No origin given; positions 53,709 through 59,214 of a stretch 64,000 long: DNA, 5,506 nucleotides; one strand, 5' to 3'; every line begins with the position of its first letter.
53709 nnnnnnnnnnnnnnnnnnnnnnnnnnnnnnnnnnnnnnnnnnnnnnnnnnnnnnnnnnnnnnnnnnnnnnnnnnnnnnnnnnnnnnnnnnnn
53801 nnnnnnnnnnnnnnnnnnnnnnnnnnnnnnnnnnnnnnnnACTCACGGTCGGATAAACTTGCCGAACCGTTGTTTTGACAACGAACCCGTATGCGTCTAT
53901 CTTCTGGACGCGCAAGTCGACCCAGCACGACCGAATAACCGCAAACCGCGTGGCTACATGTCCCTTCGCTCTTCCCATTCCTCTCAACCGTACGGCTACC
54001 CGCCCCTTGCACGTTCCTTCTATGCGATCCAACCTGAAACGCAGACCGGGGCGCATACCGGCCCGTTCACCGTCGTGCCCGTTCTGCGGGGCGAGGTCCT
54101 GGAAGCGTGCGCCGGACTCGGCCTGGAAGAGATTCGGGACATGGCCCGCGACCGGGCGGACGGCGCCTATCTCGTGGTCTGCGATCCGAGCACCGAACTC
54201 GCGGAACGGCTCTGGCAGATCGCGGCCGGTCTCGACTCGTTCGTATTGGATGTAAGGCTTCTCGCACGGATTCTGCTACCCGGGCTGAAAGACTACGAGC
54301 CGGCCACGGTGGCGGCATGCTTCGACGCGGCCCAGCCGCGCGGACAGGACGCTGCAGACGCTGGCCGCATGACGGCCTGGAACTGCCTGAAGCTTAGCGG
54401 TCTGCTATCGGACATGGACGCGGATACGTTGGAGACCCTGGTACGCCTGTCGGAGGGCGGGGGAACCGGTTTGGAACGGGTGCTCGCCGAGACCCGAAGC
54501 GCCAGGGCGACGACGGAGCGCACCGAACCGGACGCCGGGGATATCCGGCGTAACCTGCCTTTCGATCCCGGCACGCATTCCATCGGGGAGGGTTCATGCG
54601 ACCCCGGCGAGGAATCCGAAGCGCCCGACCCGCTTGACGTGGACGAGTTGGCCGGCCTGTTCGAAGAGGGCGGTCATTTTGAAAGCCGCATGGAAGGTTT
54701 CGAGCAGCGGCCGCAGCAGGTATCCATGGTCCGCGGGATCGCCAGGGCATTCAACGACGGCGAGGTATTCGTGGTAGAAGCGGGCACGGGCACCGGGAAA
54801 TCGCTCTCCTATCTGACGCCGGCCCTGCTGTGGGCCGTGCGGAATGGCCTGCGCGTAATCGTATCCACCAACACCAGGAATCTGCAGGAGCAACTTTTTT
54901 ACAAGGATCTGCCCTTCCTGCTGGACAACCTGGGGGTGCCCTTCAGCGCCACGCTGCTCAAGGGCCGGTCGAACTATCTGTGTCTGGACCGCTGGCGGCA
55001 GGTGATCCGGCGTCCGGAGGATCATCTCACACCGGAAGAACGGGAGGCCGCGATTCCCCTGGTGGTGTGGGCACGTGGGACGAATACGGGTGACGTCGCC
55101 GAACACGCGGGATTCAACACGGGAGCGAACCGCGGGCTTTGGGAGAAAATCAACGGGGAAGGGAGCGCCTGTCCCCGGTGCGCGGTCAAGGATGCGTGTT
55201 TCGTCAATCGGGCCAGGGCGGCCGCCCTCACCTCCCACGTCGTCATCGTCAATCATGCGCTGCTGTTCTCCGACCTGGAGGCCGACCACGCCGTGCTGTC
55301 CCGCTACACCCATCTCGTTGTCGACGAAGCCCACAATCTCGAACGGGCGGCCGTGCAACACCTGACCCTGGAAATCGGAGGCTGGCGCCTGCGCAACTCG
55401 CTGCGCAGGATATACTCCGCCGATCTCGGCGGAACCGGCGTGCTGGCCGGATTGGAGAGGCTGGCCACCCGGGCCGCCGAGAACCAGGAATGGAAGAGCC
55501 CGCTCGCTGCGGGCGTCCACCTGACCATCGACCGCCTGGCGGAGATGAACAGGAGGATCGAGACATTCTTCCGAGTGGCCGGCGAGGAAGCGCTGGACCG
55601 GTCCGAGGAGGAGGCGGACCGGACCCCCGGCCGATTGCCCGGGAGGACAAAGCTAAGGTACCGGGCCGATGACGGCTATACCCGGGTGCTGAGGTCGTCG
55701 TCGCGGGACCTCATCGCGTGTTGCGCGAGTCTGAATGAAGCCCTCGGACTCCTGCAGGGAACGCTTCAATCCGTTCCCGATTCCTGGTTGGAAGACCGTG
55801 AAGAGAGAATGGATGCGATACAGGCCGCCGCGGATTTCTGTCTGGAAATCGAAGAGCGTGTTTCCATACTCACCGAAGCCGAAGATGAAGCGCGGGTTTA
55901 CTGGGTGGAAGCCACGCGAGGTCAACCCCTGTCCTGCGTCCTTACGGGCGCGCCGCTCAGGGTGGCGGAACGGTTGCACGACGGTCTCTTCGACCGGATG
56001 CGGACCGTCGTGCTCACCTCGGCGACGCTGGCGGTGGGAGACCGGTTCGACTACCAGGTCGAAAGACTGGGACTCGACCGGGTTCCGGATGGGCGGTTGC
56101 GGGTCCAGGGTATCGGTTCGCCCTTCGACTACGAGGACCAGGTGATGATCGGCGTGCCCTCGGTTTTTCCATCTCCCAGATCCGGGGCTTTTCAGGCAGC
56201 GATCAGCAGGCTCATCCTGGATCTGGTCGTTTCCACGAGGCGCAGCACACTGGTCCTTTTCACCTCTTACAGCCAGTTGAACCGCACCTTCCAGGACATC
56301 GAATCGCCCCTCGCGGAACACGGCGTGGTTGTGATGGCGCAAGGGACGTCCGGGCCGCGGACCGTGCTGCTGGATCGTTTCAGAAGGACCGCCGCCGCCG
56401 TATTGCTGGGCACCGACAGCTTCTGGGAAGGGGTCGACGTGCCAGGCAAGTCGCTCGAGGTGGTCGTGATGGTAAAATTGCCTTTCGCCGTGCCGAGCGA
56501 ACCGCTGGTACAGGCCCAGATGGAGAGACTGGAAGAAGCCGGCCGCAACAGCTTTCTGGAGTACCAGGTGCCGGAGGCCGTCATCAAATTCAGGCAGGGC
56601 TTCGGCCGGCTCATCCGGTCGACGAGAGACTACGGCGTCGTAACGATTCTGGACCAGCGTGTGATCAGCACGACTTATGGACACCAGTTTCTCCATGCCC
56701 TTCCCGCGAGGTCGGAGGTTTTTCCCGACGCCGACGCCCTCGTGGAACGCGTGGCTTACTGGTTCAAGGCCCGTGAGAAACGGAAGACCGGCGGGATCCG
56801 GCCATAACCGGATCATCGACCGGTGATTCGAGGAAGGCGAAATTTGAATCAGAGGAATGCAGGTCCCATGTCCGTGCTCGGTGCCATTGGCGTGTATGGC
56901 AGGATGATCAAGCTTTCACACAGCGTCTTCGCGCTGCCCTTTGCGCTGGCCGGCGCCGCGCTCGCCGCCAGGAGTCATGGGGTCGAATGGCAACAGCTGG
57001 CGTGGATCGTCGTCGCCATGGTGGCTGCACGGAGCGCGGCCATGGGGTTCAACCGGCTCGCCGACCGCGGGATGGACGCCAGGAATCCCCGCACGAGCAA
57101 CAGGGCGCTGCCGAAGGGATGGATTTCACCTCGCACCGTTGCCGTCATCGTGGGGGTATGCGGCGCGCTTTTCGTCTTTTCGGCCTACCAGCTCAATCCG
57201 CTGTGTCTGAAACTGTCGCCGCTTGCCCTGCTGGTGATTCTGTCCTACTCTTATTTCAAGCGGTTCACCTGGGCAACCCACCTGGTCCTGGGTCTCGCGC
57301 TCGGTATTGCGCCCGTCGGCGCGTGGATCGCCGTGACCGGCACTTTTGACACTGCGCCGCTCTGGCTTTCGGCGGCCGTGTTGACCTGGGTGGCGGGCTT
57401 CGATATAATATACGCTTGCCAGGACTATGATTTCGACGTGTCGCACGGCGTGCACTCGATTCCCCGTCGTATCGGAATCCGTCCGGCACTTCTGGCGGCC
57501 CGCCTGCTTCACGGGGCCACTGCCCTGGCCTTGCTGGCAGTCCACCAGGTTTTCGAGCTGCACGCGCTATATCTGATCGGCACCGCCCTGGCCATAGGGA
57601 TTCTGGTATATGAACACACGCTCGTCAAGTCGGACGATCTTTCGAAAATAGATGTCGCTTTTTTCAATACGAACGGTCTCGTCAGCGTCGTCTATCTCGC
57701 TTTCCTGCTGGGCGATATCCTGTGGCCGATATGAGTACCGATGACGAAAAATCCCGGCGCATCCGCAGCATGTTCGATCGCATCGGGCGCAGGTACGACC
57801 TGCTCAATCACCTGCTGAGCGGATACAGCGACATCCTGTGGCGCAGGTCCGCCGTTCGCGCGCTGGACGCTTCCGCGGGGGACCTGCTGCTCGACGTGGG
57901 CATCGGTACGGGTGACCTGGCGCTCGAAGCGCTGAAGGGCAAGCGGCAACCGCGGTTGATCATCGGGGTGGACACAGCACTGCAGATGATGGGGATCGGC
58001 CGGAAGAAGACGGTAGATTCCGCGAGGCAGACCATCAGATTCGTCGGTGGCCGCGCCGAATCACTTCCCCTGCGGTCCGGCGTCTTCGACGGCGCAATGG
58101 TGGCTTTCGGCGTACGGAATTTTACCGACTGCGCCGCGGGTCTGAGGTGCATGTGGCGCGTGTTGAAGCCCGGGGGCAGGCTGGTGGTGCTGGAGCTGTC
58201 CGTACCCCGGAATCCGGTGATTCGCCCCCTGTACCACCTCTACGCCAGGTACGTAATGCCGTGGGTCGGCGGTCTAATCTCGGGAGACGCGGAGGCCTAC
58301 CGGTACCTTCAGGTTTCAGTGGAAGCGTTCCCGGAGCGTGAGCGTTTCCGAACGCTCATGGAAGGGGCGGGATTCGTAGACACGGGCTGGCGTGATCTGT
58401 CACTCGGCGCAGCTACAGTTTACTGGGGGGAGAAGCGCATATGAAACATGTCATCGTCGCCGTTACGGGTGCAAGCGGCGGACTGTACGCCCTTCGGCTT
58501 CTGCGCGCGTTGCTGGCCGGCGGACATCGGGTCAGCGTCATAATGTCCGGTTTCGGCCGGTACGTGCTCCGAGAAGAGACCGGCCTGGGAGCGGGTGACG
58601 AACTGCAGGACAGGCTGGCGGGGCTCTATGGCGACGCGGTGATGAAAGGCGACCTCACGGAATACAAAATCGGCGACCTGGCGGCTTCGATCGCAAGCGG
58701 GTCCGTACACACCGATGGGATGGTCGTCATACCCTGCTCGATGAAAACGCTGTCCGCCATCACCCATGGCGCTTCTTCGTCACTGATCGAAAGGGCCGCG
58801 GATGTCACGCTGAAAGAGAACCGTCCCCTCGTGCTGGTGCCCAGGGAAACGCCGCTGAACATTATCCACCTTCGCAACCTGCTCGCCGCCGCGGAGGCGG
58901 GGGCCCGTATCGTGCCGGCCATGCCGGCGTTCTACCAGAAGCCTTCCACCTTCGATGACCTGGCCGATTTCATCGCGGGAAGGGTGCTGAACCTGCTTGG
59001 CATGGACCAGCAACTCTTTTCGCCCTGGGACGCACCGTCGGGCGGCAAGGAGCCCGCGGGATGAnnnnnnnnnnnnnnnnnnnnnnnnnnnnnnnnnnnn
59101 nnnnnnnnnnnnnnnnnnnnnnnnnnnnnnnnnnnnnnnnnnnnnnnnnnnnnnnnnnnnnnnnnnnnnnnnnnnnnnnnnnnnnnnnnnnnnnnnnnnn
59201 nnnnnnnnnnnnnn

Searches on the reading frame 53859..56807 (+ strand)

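Call 8: search_protein_families(library=pfam, proteins=[window:53859-56807:+])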
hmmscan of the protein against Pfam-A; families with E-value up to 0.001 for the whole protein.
window:53859-56807:+ (982 aa): 3 families
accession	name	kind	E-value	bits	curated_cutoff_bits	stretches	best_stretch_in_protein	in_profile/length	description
PF13307.12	Helicase_C_2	-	5.6e-45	153.9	25.3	1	786-950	1-169/170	Helicase C-terminal domain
PF00270.35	DEAD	-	2.6e-10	40.7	26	1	298-347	11-62/167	DEAD/DEAH box helicase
PF04851.21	ResIII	-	0.00045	20.6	22.5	0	282-346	3-69/164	Type III restriction enzyme, res subunit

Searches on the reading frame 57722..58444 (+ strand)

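Call 8: search_protein_families(library=pfam, proteins=[window:57722-58444:+])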
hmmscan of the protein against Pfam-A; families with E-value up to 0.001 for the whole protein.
window:57722-58444:+ (240 aa): 6 families
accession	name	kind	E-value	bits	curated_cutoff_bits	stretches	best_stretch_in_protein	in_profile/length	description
PF01209.24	Ubie_methyltran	-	4e-58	197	20.1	1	9-238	4-233/233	ubiE/COQ5 methyltransferase family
PF08241.18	Methyltransf_11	-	2.8e-14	53.9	21.2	1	57-156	1-95/95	Methyltransferase domain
PF13649.12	Methyltransf_25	-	4.6e-13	50.1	27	1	57-152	2-97/97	Methyltransferase domain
PF08242.18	Methyltransf_12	-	8.7e-07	30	30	1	57-154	1-98/98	Methyltransferase domain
PF13847.12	Methyltransf_31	-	1.1e-06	28.8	27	1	53-160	4-113/145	Methyltransferase domain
PF13489.12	Methyltransf_23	-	7.8e-05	22.9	27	1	50-218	20-159/164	Methyltransferase domain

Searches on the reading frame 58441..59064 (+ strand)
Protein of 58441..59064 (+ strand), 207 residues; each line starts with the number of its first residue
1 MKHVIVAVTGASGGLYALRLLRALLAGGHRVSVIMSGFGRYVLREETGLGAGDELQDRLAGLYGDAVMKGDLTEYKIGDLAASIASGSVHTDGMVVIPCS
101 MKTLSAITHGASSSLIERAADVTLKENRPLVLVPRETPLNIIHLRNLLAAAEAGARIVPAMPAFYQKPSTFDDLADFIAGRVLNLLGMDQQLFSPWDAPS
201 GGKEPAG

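Call 8: search_protein_families(library=pfam, proteins=[window:58441-59064:+])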
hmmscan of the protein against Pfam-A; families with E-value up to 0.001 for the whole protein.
window:58441-59064:+ (207 aa): 1 family
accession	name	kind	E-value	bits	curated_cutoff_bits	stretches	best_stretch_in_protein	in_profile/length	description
PF02441.25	Flavoprotein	-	9.2e-43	146.1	22.7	1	2-185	1-161/162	Flavoprotein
